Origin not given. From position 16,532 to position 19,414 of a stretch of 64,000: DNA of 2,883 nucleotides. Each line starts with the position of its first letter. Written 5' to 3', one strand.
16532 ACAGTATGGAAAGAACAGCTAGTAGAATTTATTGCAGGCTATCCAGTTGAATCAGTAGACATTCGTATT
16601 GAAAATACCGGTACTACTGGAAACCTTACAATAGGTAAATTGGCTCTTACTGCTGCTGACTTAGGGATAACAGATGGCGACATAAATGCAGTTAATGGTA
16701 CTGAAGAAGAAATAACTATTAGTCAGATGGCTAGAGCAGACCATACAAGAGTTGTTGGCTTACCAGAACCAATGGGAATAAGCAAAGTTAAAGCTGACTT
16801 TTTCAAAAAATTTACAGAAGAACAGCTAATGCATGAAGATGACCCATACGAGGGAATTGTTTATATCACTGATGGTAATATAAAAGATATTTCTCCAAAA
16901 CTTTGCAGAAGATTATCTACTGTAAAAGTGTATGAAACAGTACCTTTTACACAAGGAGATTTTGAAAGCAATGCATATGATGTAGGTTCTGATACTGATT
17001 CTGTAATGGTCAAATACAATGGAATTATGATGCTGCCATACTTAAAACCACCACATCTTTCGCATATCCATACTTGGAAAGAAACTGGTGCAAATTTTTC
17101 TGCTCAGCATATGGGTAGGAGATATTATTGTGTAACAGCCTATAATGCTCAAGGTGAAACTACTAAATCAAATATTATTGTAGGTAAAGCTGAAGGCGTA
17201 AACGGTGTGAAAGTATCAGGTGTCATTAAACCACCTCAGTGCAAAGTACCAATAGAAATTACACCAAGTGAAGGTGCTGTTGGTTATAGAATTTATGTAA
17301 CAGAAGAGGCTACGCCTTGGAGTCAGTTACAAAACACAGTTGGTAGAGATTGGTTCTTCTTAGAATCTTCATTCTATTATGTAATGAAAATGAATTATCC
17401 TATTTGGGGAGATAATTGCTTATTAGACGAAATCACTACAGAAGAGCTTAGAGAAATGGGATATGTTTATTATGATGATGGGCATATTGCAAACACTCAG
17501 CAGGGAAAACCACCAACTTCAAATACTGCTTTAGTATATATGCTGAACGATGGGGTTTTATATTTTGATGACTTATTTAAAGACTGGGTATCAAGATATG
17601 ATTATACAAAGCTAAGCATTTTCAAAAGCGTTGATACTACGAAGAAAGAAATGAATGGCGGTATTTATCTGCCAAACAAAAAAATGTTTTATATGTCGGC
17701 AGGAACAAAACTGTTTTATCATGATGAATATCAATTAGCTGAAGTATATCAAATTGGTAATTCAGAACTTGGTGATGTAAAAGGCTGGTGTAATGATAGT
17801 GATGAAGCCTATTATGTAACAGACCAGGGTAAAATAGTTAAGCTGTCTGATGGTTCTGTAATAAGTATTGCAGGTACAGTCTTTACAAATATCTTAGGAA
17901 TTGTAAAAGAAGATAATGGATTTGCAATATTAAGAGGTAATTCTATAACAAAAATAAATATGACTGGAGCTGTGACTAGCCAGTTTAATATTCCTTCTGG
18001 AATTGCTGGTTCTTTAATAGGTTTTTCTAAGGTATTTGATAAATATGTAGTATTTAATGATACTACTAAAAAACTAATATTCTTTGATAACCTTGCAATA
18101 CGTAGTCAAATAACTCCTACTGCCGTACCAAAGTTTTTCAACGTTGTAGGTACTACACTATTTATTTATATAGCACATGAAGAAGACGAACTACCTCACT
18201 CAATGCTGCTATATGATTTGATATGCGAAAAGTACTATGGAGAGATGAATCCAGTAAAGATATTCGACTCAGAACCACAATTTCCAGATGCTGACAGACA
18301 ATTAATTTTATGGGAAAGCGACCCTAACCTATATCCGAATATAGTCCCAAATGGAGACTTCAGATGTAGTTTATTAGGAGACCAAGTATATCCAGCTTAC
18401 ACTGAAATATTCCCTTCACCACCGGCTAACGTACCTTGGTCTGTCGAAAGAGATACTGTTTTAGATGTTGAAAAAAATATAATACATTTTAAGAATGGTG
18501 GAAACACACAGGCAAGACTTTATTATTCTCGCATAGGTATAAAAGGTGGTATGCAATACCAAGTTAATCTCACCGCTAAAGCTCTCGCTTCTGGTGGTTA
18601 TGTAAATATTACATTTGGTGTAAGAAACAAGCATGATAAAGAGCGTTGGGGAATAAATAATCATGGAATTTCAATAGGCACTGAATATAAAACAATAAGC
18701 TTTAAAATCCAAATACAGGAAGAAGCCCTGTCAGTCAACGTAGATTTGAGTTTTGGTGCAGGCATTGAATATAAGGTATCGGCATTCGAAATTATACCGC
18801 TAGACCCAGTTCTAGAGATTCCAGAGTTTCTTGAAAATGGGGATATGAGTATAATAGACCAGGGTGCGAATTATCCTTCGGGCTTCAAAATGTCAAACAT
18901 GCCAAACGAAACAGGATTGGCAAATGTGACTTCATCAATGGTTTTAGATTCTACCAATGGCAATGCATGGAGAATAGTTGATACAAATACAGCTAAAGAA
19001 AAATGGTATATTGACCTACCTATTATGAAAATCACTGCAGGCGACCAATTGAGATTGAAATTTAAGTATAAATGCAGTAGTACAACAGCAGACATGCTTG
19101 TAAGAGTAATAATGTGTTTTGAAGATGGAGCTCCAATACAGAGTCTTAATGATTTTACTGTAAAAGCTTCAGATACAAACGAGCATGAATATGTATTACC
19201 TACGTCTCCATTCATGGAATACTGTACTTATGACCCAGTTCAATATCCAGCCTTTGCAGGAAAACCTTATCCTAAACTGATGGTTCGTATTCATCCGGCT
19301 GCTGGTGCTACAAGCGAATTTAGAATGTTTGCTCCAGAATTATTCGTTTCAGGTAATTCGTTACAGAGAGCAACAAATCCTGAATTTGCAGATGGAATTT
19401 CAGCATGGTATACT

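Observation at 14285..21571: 2,428-aa tail protein with putative polysaccharide hydrolase barrels at both ends and multiple CBM-like modules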

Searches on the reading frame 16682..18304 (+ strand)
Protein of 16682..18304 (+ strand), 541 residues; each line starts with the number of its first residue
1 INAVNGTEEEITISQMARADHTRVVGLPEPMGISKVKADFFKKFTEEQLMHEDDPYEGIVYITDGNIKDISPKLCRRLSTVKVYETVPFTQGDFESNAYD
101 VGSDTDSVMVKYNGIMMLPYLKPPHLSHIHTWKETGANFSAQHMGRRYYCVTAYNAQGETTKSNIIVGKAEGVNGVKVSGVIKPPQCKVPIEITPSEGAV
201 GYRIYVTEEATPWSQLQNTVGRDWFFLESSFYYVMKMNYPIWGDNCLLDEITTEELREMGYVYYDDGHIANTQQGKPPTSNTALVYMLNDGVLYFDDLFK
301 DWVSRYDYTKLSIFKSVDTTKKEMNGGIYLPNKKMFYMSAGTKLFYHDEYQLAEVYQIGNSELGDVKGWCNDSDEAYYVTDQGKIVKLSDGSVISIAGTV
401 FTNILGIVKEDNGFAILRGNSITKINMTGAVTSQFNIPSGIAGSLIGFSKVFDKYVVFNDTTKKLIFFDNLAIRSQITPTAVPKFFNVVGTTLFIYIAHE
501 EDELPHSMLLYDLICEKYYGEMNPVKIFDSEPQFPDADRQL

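Call 77: search_solved_structures(query=A5, max_evalue=1)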
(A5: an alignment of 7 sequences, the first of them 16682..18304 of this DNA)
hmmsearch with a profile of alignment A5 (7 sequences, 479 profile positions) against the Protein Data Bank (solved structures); distinct sequences matched with E-value up to 1: 4.
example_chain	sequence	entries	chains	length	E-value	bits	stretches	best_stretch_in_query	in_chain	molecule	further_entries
4zlr_A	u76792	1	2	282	0.2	13.5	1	361-450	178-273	Brain tumor protein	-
5ex7_A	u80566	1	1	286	0.2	13.5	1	361-450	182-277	Brain tumor protein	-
1q7f_A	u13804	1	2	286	0.21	13.5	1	361-450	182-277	brain tumor CG10719-PA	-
8a22_Ar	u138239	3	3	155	0.74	11.6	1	266-304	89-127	uL23m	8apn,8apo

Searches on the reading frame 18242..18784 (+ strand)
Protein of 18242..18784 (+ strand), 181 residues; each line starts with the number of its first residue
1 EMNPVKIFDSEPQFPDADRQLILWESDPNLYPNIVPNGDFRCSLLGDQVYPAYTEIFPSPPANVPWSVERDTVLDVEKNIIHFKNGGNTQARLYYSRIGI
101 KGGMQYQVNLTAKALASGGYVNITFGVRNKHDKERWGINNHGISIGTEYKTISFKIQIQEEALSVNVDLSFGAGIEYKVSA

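Call 9: search_protein_families(library=pfam, proteins=[window:18242-18784:+], max_evalue=10)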
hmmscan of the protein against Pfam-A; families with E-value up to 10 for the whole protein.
window:18242-18784:+ (181 aa): 1 family
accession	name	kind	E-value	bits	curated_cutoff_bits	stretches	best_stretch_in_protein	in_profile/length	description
PF02018.23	CBM_4_9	-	0.0019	19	25.9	1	79-162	37-122/136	Carbohydrate binding domain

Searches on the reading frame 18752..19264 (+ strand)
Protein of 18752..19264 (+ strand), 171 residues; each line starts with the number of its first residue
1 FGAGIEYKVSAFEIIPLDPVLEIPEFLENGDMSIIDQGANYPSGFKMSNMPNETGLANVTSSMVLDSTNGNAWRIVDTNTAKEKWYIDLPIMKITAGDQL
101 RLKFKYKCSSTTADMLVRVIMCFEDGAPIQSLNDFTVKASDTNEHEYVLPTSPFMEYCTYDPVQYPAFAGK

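Call 9: search_protein_families(library=pfam, proteins=[window:18752-19264:+], max_evalue=10)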
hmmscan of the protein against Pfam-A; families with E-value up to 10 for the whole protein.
window:18752-19264:+ (171 aa): 1 family
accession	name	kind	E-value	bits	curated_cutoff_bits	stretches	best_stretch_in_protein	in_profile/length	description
PF24952.1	DUF7761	-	0.19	12.3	27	1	107-146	42-81/105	Domain of unknown function (DUF7761)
